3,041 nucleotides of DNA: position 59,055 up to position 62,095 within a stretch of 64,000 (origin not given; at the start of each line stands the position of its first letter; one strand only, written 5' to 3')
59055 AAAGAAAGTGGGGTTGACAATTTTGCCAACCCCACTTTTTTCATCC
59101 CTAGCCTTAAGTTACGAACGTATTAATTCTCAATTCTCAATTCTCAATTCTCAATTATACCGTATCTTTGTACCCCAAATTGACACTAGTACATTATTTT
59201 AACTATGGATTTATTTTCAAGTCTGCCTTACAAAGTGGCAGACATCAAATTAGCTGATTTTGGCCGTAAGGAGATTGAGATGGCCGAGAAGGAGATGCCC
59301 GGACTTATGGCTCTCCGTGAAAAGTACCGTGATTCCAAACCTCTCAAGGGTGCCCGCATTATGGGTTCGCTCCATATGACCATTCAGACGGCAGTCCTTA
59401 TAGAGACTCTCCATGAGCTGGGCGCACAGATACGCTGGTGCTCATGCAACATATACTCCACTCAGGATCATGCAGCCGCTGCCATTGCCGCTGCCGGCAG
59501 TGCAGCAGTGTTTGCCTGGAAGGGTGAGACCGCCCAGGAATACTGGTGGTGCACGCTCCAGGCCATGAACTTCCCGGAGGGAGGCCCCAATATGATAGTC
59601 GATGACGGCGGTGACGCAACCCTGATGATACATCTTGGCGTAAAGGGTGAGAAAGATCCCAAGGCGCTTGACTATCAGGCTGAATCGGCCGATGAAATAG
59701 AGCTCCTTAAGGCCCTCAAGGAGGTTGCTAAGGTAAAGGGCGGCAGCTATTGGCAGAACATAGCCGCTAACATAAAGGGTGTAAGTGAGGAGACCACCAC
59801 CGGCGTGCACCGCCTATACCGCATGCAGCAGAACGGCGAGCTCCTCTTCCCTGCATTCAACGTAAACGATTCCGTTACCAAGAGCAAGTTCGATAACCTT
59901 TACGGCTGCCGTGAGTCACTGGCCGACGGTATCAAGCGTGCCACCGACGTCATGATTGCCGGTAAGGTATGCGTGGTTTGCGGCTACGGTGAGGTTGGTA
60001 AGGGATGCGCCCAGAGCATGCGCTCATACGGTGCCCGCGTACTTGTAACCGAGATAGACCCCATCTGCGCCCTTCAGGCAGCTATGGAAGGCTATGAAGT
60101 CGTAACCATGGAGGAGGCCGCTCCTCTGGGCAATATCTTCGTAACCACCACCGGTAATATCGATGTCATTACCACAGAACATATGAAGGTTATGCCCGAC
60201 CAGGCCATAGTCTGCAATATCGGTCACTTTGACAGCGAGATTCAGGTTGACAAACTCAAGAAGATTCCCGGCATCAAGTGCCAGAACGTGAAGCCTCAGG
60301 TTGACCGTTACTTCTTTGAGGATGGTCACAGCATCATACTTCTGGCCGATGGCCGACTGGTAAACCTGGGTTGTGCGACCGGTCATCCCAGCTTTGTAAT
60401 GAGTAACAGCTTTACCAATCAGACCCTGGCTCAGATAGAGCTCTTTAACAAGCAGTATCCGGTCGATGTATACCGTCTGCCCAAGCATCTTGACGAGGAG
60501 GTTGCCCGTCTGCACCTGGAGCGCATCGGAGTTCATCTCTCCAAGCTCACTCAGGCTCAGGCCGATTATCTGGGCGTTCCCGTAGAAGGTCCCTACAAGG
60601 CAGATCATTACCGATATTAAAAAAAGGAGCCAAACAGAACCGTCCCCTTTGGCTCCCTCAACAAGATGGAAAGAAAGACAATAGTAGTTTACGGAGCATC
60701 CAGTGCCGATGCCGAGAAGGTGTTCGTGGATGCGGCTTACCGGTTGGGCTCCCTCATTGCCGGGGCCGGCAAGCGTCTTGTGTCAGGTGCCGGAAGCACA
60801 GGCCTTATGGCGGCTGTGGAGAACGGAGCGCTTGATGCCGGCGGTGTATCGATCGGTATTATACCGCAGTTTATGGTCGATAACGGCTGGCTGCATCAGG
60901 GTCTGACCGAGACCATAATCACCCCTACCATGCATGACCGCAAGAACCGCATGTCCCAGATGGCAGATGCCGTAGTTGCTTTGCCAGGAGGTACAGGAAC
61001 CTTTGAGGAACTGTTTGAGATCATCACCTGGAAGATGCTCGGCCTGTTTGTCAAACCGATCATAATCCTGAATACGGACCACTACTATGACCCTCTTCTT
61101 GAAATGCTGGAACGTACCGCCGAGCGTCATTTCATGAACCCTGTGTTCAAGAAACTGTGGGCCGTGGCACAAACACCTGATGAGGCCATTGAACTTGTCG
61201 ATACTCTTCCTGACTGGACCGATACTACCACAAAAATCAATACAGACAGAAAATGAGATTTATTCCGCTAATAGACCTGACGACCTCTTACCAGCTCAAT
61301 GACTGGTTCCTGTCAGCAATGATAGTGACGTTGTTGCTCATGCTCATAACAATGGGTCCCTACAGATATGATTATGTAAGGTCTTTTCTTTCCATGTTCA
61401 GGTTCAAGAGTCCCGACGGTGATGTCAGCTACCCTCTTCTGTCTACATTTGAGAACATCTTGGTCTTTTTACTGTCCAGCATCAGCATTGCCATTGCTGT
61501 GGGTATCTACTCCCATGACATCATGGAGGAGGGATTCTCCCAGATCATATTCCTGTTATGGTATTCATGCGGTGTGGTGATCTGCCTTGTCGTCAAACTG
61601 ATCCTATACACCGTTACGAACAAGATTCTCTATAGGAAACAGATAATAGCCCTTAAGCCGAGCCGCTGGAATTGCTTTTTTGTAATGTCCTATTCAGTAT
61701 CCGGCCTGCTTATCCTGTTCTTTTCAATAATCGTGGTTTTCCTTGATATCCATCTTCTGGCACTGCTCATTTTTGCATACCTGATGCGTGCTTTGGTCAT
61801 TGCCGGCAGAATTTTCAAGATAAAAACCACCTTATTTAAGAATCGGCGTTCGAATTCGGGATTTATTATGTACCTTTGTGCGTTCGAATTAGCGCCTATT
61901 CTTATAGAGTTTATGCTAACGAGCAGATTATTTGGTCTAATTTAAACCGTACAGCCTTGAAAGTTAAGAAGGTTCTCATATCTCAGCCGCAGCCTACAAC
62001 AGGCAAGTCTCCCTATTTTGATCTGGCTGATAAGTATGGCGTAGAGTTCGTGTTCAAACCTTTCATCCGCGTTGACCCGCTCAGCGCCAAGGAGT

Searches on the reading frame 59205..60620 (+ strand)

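Call 61: search_protein_families(library=pfam, proteins=[window:59205-60620:+], max_evalue=0.0001)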
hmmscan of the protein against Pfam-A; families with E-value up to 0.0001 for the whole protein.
window:59205-60620:+ (471 aa): 3 families
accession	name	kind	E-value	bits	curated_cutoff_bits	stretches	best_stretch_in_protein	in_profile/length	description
PF05221.23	AdoHcyase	-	6.7e-148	492.1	25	1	9-470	2-299/299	S-adenosyl-L-homocysteine hydrolase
PF00670.27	AdoHcyase_NAD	-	6.4e-84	280.4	27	1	231-393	1-162/162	S-adenosyl-L-homocysteine hydrolase, NAD binding domain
PF02826.25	2-Hacid_dh_C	-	2.7e-05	24.1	25.1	1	250-340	33-127/178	D-isomer specific 2-hydroxyacid dehydrogenase, NAD binding domain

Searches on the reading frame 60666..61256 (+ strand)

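Call 61: search_protein_families(library=pfam, proteins=[window:60666-61256:+], max_evalue=0.0001)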
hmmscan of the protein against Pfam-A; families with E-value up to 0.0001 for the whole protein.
window:60666-61256:+ (196 aa): 2 families
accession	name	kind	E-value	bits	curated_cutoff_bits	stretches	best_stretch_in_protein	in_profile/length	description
PF03641.19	Lysine_decarbox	-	2e-40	138.4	27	1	48-176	1-129/131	Possible lysine decarboxylase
PF18306.6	LDcluster4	-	9.2e-19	68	26.3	1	4-136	2-124/151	SLOG cluster4 family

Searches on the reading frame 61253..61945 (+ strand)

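Call 61: search_protein_families(library=pfam, proteins=[window:61253-61945:+], max_evalue=0.0001)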
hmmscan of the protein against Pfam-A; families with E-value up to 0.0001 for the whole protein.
window:61253-61945:+ (230 aa): 1 family
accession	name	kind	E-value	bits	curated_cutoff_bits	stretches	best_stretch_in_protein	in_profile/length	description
PF14093.11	DUF4271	-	3.9e-12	46.9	29.7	1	22-218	4-201/206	Domain of unknown function (DUF4271)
